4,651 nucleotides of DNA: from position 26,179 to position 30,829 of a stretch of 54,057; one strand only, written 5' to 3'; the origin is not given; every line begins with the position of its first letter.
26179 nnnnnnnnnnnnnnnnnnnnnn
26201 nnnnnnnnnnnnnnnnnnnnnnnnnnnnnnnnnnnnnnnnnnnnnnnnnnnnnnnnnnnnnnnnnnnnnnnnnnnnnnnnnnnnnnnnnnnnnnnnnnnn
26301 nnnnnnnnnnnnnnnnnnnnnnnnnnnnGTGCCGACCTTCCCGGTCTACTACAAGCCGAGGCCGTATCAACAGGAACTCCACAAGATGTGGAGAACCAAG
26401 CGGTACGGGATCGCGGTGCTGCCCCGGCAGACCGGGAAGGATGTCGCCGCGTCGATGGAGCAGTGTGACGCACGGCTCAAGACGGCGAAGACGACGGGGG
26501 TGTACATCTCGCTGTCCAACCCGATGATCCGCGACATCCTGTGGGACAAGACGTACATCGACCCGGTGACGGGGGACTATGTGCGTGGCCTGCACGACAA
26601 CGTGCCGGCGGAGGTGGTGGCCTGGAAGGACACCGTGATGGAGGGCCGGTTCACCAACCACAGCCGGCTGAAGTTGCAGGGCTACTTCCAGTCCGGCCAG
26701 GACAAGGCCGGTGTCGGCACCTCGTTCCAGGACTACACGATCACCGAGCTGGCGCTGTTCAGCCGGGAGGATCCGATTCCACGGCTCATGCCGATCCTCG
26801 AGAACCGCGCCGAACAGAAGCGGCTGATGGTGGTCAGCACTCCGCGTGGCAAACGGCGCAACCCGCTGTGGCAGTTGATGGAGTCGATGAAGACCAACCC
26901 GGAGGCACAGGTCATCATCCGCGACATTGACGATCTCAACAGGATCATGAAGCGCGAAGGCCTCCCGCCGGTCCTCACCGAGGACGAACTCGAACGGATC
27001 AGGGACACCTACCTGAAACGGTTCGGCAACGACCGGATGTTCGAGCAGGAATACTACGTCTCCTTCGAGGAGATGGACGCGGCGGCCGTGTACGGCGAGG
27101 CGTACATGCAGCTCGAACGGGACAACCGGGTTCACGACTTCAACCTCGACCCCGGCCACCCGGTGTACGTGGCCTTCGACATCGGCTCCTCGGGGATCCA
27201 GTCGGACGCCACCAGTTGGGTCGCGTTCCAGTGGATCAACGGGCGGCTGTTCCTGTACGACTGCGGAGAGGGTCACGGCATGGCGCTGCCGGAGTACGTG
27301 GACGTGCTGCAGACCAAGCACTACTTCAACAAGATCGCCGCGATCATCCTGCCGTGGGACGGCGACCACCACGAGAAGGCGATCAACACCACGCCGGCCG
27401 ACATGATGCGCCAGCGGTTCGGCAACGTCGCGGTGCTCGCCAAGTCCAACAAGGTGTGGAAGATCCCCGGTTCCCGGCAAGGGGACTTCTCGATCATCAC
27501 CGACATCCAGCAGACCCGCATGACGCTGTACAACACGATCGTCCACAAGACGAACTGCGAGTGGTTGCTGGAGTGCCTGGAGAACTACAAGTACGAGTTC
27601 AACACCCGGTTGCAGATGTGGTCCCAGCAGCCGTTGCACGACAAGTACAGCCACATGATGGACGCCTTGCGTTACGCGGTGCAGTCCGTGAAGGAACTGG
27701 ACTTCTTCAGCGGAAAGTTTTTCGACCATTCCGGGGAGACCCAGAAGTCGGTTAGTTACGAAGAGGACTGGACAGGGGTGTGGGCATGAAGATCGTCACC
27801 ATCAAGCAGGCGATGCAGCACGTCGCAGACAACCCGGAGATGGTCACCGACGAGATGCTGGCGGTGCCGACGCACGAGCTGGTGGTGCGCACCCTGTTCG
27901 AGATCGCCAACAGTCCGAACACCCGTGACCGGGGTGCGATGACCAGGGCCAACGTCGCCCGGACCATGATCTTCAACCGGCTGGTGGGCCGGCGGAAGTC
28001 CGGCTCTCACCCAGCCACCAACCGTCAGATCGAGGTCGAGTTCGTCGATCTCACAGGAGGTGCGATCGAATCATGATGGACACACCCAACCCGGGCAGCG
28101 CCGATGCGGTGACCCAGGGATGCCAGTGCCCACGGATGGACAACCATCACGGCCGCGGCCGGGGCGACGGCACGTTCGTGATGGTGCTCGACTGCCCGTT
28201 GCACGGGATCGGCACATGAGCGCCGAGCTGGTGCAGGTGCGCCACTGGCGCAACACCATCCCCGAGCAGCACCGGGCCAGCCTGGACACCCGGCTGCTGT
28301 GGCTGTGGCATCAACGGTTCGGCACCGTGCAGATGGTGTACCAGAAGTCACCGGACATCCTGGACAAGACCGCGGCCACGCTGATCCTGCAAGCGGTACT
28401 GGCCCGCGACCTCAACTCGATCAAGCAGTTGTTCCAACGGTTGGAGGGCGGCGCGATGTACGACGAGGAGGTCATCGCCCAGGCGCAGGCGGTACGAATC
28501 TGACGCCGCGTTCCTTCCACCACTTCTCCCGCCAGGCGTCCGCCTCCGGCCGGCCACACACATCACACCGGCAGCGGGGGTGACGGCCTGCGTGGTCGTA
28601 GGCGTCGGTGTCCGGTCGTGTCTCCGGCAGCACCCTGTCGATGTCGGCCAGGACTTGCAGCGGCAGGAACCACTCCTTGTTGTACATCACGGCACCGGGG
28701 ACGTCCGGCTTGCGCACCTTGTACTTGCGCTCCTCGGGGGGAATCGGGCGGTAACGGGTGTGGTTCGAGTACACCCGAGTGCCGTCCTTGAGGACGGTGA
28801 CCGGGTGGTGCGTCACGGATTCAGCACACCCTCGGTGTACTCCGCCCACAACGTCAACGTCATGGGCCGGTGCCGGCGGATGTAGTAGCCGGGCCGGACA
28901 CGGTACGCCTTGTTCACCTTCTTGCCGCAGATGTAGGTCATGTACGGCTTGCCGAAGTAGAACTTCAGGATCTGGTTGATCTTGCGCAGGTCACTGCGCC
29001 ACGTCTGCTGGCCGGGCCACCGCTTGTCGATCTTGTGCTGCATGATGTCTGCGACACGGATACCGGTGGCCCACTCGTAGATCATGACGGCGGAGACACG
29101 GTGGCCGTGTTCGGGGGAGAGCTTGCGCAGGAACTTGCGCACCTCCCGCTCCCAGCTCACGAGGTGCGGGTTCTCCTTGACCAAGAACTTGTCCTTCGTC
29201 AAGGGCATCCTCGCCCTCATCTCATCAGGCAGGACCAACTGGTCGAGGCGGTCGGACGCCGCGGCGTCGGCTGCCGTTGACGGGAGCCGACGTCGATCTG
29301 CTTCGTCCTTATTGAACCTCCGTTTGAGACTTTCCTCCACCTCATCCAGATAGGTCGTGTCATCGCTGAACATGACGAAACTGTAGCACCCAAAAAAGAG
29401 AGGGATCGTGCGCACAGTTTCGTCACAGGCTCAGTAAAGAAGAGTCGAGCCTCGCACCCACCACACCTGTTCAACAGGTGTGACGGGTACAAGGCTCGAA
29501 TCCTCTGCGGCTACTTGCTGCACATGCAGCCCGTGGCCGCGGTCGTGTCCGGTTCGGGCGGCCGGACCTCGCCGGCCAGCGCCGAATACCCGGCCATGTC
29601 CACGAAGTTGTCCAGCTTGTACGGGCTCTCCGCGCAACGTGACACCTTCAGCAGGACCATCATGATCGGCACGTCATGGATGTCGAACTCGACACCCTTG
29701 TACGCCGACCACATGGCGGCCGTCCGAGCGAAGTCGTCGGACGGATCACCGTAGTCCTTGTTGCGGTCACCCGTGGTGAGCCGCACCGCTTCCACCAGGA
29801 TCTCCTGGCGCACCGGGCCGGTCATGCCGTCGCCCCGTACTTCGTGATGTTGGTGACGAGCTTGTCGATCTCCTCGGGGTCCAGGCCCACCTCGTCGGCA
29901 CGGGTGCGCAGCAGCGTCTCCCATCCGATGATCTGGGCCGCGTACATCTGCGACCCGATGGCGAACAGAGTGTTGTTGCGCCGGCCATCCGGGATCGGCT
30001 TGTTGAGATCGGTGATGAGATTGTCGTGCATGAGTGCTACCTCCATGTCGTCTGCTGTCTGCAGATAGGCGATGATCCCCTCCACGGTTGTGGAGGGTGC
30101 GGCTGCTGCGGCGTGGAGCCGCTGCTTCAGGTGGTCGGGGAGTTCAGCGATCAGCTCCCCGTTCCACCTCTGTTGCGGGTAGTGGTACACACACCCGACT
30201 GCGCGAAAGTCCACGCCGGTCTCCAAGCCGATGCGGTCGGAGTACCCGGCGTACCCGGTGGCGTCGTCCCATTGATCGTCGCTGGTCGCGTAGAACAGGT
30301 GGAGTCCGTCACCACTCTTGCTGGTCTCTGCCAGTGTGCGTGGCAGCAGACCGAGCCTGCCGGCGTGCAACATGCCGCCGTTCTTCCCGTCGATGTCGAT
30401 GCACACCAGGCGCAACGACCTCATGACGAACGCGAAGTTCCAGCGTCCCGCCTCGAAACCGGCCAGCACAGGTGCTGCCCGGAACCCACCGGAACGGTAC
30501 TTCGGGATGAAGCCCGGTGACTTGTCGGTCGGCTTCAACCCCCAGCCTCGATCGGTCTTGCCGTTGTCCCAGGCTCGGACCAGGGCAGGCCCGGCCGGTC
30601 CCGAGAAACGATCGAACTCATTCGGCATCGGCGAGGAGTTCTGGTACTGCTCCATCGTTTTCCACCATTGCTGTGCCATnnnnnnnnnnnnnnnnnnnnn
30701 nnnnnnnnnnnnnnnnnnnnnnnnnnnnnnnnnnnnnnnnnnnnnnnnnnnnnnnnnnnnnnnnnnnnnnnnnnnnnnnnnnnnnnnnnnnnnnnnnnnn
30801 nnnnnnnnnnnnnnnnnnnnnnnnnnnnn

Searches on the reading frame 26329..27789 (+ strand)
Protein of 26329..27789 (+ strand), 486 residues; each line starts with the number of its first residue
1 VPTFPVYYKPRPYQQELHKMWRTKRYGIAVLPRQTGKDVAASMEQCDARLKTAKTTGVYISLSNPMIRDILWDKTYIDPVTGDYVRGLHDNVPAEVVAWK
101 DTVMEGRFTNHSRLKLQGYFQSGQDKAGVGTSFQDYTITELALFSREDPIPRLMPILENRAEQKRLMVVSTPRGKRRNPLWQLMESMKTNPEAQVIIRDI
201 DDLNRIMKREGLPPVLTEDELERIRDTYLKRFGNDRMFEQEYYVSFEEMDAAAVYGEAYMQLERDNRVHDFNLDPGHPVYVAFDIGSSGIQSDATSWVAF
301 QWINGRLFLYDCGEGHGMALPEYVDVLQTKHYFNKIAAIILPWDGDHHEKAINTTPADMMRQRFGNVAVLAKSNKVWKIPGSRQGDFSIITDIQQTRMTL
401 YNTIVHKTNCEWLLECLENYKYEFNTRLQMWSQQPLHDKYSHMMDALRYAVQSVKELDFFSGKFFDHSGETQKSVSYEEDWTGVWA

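Call 11: search_protein_families(library=pfam, proteins=[window:26329-27789:+], max_evalue=0.01)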
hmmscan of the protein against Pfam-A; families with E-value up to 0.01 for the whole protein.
window:26329-27789:+ (486 aa): 0 families

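Call 12: search_protein_families(library=phrogs, proteins=[window:26329-27789:+], max_evalue=0.001)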
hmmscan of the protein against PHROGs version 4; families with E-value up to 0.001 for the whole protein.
window:26329-27789:+ (486 aa): 5 families
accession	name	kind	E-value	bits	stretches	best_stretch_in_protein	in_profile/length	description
phrog_2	-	head and packaging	4.7e-22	79.5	1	8-453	264-591/807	terminase large subunit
phrog_6672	-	head and packaging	1.7e-10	41.6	1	377-454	56-129/145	terminase large subunit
phrog_2472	-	unknown function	1.5e-06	28.9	1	246-451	111-305/324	-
phrog_10250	-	head and packaging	4.9e-05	24.1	1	237-453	9-214/228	terminase large subunit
phrog_5653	-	head and packaging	0.00038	21.2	1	374-454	105-180/199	terminase large subunit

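Call 16: search_dna_similar(query=window:26329-27789:+, collection=phages, mode=protein, max_rows=25)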
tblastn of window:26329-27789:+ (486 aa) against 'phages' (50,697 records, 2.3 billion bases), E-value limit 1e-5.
Records with a match: 190; places in all: 190; records where one place covers at least 80% of the query: 116.
Best place of each record, by identity: 60-80% 32; <60% 158.
By first word of the organism name: Microbacterium 57; Vibrio 56; Pelagibacter 24; Caudoviricetes 10; Erwinia 5; Pseudomonas 5; Edwardsiella 5; Bacteriophage 4; Stenotrophomonas 3; Rhizobium 3; and 12 more.
By host as written in the record: - 48; Microbacterium foliorum NRRL B-24224 31; Microbacterium foliorum NRRL B-24224 SEA 22; Candidatus Pelagibacter ubique HTCC1062 14; Vibrio cholerae 2095 9; Vibrio cholerae 7; Candidatus Pelagibacter sp. HTCC1062 4; Vibrio cyclitrophicus 4; and 35 more.
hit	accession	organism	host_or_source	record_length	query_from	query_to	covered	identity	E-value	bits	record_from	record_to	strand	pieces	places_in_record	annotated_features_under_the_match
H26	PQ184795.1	Arthrobacter phage MissAmericana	Arthrobacter globiformis B-2979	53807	4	486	99%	72.9%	0e+0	744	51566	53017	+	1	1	49: terminase | 50: hypothetical protein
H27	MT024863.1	Microbacterium phage Arete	Microbacterium foliorum NRRL B-24224 SEA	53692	1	485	100%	69.9%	0e+0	737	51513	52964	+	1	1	47: terminase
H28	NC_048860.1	Microbacterium phage Arete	Microbacterium foliorum NRRL B-24224 SEA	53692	1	485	100%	69.9%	0e+0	737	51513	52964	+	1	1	47: terminase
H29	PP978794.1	Microbacterium phage Casino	Microbacterium foliorum NRRL B-24224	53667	1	485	100%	69.9%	0e+0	737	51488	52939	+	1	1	46: terminase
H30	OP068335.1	Microbacterium phage Hannabella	Microbacterium foliorum NRRL B-24224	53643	1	485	100%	69.9%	0e+0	737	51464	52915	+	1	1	47: terminase | 48: hypothetical protein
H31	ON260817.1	Microbacterium phage Gshelby23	Microbacterium foliorum NRRL B-24224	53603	1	485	100%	69.9%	0e+0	736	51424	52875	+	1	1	45: terminase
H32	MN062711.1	Microbacterium phage Araxxi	Microbacterium foliorum NRRL B-24224 SEA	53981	1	486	100%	69.8%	0e+0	732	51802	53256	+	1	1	48: terminase | 49: hypothetical protein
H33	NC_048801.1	Microbacterium phage Araxxi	Microbacterium foliorum NRRL B-24224 SEA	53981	1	486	100%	69.8%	0e+0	732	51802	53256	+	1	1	48: terminase | 49: hypothetical protein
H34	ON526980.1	Microbacterium phage DoTi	Microbacterium foliorum NRRL B-24224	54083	1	486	100%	69.5%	0e+0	734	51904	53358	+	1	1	47: terminase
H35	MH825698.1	Microbacterium phage Burro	Microbacterium paraoxydans NRRL B-14843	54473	1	486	100%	68.7%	0e+0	732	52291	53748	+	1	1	47: terminase | 48: hypothetical protein | 46: hypothetical protein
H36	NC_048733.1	Microbacterium phage Burro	Microbacterium paraoxydans NRRL B-14843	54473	1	486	100%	68.7%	0e+0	732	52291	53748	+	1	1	47: terminase | 48: hypothetical protein | 46: hypothetical protein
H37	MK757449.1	Microbacterium phage Akoni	Microbacterium foliorum NRRL B-24224 SEA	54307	3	486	100%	60.8%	0e+0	631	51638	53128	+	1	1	52: terminase | 53: hypothetical protein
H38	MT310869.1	Microbacterium phage Truong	Microbacterium foliorum NRRL B-24224 SEA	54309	3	486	100%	60.8%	0e+0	631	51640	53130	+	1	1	52: terminase | 53: hypothetical protein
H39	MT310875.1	Microbacterium phage Ashton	Microbacterium foliorum NRRL B-24224 SEA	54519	3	486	100%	60.8%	0e+0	631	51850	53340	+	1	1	53: terminase | 54: hypothetical protein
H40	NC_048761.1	Microbacterium phage Akoni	Microbacterium foliorum NRRL B-24224 SEA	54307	3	486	100%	60.8%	0e+0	631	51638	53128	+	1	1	52: terminase | 53: hypothetical protein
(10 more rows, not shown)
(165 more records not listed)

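Call 40: find_related_loci(query=window:26329-27789:+, collection=viral_contigs, flank=10000)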
Query window:26329-27789:+ (486 aa) in viral_contigs; peptide patterns used: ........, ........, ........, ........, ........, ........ (x = any residue, [..] = any of these).
119 stretches matched a pattern; 119 encode a relative of the query (tblastn E <= 1e-3); the best 80 are kept; 80 distinct loci.
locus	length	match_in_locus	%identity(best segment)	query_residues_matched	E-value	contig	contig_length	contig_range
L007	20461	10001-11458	88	1-486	0e+0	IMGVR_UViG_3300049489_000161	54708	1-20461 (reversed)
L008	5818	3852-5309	87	1-486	0e+0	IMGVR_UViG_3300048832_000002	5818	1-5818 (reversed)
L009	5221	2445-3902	87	1-486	0e+0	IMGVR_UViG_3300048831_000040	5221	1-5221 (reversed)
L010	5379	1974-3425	87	3-486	0e+0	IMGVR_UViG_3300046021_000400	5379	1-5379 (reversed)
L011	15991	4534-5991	87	1-486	0e+0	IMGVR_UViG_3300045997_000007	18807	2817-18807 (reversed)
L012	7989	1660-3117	86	1-486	0e+0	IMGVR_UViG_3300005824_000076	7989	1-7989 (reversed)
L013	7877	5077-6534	87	1-486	0e+0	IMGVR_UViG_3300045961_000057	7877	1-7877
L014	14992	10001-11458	86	1-486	0e+0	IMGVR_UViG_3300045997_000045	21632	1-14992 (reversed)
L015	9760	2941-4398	85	1-486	0e+0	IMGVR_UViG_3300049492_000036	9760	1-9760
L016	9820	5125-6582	85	1-486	0e+0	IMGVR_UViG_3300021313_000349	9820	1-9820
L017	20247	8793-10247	86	1-485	0e+0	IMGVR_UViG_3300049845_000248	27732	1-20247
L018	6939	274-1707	87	9-486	0e+0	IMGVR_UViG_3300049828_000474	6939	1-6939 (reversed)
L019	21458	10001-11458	85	1-486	0e+0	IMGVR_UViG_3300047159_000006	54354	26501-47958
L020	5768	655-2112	85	1-486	0e+0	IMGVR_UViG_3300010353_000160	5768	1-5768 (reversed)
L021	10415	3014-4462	85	4-486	0e+0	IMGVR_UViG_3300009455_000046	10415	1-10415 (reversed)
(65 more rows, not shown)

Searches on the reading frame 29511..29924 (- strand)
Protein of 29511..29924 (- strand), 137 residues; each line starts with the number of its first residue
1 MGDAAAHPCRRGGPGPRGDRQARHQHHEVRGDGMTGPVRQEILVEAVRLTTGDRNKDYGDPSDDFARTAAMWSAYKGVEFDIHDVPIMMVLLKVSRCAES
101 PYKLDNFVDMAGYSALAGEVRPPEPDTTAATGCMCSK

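Call 49: search_protein_families(library=pfam, proteins=[window:29511-29924:-], max_evalue=0.05)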
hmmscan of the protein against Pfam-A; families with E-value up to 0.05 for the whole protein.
window:29511-29924:- (137 aa): 1 family
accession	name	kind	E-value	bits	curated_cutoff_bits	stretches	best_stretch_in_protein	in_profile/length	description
PF19905.4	DUF6378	-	4.7e-28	97.7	27.1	1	41-120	1-80/81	Domain of unknown function (DUF6378)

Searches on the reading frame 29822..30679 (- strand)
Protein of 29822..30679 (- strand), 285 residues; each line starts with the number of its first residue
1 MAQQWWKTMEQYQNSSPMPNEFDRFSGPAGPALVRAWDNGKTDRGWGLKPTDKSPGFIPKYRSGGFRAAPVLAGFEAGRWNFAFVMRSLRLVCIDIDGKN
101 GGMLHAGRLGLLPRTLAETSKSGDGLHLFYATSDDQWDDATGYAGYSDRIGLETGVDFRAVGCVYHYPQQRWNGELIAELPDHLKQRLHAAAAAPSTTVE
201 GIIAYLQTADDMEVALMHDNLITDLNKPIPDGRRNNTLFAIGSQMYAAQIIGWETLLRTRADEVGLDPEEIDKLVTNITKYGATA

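Call 13: search_protein_families(library=pfam, proteins=[window:29822-30679:-], max_evalue=0.01)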
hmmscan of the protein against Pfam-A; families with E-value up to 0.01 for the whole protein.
window:29822-30679:- (285 aa): 1 family
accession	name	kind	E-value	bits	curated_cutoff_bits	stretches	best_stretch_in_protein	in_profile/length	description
PF09250.16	Prim-Pol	-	1.2e-05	26.3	22.8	1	77-169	44-134/158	Bifunctional DNA primase/polymerase, N-terminal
